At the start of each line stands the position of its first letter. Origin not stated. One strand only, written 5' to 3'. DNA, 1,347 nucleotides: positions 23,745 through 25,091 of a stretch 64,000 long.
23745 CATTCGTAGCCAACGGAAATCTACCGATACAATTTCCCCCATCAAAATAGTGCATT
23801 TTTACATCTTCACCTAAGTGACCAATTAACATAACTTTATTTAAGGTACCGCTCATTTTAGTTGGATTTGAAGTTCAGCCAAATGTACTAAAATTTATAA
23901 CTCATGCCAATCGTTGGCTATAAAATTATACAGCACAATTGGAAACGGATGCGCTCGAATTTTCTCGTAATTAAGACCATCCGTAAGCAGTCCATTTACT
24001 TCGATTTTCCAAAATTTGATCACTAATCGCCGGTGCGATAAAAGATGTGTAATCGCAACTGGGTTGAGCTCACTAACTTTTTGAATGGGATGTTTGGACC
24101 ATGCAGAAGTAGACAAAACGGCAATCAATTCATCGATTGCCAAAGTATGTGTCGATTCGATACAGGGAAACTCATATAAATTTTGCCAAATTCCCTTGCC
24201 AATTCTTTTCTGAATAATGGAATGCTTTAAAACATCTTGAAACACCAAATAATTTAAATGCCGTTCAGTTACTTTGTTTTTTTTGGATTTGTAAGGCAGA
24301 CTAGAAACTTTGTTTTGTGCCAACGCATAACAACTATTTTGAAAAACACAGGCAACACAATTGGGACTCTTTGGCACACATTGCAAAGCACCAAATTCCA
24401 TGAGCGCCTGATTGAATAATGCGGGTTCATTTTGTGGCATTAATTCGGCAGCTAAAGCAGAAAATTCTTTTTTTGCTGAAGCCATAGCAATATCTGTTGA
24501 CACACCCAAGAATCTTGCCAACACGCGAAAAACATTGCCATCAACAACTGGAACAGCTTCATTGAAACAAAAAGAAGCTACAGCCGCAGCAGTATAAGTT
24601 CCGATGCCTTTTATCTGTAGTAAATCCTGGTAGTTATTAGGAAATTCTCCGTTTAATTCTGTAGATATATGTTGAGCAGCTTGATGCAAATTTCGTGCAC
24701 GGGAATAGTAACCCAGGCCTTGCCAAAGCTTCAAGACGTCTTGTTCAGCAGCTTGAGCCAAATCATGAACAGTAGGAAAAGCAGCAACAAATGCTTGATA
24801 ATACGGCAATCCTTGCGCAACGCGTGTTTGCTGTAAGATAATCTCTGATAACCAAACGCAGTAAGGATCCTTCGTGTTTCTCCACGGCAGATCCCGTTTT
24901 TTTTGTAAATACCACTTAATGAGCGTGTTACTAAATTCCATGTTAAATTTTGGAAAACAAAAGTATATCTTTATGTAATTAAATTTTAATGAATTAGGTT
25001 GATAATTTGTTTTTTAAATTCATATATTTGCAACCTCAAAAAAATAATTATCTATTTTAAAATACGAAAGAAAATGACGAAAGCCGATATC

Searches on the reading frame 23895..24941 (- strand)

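Call 70: search_protein_families(library=ncbifam, proteins=[window:23895-24941:-], max_evalue=0.00001)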
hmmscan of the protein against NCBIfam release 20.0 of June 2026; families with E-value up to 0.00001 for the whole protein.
window:23895-24941:- (348 aa): 6 families
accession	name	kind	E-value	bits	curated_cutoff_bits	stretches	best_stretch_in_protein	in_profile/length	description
TIGR01084.1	mutY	equivalog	3.1e-99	332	286.5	1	3-268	2-270/277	A/G-specific adenine glycosylase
NF008132.0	PRK10880.1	equivalog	1.3e-74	251.4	427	1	2-268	6-272/351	A/G-specific adenine glycosylase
NF010488.0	PRK13910.1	equivalog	8.8e-44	150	471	1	37-262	4-220/290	adenine-specific DNA glycosylase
TIGR01083.1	nth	equivalog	4.2e-19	68.9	211.7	1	5-195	9-192/192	endonuclease III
NF053634.1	MonDNAglycDR2438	equivalog_domain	5.9e-09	35.8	400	1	106-213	109-215/219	monofunctional DNA glycosylase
NF007978.0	PRK10702.1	equivalog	1.4e-06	28.1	405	1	77-205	80-204/211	endonuclease III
